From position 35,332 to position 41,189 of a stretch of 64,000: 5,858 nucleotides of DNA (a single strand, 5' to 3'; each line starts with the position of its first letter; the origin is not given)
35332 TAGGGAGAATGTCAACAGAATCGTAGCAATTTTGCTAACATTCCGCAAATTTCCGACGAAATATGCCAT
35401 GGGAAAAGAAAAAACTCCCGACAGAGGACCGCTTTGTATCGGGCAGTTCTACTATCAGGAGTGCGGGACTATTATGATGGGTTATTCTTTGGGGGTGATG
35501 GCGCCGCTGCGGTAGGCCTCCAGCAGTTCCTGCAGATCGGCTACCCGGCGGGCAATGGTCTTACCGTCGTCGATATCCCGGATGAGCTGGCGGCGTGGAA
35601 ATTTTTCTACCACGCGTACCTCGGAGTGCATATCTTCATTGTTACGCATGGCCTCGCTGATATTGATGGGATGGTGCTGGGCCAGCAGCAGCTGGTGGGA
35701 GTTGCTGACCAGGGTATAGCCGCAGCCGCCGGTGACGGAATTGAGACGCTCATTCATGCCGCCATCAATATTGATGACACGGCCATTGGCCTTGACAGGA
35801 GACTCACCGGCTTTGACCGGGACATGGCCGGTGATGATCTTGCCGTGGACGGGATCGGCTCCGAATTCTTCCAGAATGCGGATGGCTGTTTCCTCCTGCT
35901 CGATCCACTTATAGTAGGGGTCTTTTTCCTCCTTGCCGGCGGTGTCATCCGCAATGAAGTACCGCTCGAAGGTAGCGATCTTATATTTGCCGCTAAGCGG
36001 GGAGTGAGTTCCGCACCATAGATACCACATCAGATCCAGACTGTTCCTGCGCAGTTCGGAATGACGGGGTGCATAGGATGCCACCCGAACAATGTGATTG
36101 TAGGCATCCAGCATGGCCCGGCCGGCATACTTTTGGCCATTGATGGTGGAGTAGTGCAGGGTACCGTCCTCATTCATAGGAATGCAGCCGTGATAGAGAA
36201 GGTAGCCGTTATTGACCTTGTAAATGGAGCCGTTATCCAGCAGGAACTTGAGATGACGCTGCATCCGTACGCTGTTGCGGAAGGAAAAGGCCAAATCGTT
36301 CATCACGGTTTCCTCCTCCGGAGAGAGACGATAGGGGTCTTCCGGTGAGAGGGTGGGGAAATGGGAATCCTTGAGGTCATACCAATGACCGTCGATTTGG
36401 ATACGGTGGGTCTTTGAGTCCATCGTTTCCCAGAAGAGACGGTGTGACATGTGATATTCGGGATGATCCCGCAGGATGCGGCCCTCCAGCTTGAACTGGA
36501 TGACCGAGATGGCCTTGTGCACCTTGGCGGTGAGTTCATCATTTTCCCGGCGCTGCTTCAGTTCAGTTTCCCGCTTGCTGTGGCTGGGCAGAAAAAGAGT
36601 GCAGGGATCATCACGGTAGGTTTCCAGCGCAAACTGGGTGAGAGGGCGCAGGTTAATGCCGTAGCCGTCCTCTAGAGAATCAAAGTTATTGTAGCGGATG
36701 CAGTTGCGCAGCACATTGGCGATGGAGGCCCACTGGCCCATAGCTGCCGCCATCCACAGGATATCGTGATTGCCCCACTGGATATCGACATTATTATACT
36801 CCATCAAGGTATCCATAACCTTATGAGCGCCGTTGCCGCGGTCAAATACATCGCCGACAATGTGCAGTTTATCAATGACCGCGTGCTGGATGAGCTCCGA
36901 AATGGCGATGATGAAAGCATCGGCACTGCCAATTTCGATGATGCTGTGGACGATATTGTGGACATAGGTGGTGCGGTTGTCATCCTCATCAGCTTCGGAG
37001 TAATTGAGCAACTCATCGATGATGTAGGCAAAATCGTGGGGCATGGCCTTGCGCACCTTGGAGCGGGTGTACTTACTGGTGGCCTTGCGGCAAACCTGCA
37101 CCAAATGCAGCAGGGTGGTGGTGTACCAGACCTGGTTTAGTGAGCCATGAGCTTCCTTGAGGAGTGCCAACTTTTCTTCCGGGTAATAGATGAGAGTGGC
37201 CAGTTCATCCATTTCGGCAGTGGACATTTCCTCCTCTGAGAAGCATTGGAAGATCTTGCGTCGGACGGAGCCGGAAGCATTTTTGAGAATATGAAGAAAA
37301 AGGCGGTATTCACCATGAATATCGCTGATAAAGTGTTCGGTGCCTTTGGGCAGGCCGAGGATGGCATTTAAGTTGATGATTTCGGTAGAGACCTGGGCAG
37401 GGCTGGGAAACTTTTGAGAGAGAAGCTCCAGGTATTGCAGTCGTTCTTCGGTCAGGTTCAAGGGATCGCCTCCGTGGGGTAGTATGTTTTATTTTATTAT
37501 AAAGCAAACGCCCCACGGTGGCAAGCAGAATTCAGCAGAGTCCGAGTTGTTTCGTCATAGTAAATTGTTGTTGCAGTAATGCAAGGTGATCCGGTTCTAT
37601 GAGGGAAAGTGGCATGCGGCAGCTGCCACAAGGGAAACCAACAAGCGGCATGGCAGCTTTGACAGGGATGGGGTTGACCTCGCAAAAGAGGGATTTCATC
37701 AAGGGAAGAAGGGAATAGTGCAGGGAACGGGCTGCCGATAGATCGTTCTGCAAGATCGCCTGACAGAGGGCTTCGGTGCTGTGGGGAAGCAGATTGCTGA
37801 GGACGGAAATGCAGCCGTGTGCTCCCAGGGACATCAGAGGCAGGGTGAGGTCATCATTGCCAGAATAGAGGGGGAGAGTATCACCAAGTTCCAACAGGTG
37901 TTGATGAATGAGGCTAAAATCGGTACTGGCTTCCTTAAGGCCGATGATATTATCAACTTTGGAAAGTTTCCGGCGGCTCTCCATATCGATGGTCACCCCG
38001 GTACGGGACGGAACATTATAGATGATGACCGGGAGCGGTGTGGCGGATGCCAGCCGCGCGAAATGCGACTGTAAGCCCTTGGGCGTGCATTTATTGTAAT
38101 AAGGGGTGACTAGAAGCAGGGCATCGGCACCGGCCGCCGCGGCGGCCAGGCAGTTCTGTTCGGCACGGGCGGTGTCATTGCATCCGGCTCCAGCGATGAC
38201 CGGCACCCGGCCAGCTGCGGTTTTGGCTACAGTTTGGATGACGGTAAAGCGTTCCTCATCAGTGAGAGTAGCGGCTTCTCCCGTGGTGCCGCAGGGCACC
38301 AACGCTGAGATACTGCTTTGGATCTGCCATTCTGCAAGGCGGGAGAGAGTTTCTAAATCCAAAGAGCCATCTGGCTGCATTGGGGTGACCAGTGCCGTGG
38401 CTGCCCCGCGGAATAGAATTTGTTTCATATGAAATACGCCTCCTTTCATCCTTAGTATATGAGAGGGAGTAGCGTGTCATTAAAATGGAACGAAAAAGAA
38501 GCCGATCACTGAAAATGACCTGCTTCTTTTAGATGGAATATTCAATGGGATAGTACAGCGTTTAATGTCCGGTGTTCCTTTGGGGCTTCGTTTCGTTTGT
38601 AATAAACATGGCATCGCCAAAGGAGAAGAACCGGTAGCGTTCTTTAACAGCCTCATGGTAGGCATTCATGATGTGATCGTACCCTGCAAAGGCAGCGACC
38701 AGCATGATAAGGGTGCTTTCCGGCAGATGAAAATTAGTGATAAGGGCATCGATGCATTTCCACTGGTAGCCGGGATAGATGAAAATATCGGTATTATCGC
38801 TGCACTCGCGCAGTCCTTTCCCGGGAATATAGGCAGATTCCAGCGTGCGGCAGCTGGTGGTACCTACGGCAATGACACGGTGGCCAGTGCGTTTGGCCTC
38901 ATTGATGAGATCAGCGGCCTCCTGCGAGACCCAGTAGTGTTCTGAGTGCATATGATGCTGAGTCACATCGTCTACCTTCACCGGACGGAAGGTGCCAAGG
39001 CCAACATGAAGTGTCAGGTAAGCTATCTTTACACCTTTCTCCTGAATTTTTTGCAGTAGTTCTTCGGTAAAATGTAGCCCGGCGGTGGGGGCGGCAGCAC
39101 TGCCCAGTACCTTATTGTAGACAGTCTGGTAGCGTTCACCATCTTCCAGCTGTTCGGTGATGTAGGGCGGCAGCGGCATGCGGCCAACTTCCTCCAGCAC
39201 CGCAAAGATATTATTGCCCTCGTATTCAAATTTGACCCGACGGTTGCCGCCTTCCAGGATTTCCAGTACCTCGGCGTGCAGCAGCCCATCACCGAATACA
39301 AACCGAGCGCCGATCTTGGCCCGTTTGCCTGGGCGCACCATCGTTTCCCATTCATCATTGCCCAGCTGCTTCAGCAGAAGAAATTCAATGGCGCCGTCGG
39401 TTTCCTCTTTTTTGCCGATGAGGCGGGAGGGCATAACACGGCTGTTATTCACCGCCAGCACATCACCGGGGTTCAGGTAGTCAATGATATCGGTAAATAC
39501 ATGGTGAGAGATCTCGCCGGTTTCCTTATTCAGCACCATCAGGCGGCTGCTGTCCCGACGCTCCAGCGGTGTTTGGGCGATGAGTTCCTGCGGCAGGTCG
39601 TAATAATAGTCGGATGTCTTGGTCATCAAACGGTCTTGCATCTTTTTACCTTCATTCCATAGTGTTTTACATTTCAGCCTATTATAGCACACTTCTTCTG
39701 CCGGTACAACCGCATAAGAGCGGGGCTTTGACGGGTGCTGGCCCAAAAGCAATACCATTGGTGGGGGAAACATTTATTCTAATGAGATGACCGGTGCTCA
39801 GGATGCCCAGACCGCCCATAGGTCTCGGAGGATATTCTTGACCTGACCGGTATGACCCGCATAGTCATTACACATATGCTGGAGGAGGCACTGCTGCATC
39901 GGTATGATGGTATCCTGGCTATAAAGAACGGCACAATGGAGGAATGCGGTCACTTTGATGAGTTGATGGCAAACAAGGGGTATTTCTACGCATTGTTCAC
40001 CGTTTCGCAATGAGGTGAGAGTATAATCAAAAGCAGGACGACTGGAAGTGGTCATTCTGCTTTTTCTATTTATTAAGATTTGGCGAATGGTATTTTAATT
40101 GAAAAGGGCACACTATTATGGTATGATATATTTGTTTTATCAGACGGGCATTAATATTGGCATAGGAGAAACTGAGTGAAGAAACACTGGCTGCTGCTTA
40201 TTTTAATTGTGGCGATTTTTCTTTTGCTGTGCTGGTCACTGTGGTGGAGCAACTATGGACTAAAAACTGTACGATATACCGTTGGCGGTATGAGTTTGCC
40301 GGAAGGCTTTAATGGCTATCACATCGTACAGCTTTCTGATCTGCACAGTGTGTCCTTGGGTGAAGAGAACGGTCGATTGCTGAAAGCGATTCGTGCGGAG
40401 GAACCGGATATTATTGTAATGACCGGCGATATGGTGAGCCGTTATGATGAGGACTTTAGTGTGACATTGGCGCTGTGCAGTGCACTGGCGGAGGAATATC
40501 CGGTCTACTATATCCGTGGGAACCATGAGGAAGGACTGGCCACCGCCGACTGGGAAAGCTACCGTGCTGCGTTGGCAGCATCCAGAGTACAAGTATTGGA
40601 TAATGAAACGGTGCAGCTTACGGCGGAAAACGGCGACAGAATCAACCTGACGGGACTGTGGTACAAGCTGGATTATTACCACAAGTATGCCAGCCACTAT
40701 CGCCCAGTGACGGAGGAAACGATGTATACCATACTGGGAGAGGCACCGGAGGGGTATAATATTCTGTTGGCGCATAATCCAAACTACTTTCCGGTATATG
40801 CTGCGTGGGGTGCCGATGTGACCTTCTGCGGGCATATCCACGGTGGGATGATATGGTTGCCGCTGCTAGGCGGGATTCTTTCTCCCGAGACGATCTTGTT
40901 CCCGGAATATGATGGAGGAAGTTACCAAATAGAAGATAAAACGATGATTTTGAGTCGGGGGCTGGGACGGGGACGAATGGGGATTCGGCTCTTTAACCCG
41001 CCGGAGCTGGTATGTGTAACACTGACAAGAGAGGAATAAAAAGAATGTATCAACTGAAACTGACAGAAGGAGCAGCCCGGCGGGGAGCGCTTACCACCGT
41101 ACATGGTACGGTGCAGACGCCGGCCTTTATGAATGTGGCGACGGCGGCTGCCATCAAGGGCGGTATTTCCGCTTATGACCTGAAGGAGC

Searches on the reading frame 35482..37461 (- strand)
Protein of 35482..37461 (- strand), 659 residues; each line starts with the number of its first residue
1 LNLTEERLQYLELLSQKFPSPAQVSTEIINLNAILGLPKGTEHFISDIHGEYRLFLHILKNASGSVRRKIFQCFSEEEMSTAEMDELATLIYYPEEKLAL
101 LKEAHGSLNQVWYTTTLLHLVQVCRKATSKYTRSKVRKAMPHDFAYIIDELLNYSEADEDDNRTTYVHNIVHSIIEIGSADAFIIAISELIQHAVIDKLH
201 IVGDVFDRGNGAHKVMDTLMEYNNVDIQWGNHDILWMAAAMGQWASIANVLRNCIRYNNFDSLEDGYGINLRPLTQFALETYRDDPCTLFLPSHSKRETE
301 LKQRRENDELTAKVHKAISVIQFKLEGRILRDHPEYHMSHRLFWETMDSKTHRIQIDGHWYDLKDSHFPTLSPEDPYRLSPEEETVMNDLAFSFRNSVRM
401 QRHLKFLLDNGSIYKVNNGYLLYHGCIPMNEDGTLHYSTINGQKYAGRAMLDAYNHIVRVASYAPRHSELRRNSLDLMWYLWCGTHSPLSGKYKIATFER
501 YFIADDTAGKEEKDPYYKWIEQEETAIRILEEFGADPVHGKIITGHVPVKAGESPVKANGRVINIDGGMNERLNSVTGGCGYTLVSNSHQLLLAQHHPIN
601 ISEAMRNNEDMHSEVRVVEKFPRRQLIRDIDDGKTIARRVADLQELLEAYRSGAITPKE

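Call 7: search_protein_families(library=pfam, proteins=[window:35482-37461:-], max_evalue=0.001)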
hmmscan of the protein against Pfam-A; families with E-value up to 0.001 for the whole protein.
window:35482-37461:- (659 aa): 2 families
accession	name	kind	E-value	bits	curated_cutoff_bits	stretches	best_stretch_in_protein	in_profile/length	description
PF06874.16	FBPase_2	-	1e-264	880.2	27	1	9-651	1-638/639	Firmicute fructose-1,6-bisphosphatase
PF00149.33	Metallophos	-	0.00073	20.5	21.5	0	178-259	13-98/191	Calcineurin-like phosphoesterase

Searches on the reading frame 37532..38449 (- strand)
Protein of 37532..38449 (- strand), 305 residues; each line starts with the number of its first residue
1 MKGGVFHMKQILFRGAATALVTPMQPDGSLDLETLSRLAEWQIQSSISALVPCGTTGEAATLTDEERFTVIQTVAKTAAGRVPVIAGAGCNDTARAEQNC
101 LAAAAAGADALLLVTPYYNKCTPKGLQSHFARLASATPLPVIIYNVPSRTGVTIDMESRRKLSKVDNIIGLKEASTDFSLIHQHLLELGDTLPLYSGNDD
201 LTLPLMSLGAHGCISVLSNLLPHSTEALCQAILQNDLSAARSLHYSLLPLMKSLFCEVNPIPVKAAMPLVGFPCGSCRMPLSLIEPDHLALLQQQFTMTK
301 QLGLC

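Call 7: search_protein_families(library=pfam, proteins=[window:37532-38449:-], max_evalue=0.001)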
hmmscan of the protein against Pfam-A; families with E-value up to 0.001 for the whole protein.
window:37532-38449:- (305 aa): 1 family
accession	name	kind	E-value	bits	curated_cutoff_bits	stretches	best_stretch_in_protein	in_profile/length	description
PF00701.28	DHDPS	-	1.3e-84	283.9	22.1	1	13-292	2-282/289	Dihydrodipicolinate synthetase family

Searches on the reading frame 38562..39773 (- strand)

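Call 7: search_protein_families(library=pfam, proteins=[window:38562-39773:-], max_evalue=0.001)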
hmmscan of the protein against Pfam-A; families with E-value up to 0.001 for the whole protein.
window:38562-39773:- (403 aa): 1 family
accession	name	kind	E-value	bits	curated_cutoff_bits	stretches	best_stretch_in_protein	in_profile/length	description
PF02547.20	Queuosine_synth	-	4.1e-144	480.1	25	1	53-391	1-322/322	Queuosine biosynthesis protein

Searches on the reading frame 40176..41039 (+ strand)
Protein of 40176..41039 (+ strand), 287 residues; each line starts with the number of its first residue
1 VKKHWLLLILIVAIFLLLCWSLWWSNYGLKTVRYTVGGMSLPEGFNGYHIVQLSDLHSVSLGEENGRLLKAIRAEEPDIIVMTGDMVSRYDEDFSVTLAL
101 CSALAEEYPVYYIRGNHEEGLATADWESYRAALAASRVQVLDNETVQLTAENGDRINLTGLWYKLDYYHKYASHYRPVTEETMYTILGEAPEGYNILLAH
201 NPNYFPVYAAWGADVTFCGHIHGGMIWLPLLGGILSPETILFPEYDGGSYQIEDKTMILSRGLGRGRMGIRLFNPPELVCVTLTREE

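Call 7: search_protein_families(library=pfam, proteins=[window:40176-41039:+], max_evalue=0.001)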
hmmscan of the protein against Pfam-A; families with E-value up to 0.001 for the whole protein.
window:40176-41039:+ (287 aa): 2 families
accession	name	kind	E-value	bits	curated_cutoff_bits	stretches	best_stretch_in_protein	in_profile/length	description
PF00149.33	Metallophos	-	9.5e-17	62.5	21.5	1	49-223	2-190/191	Calcineurin-like phosphoesterase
PF12850.12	Metallophos_2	-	9.4e-08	32.6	27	1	50-222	3-117/154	Calcineurin-like phosphoesterase superfamily domain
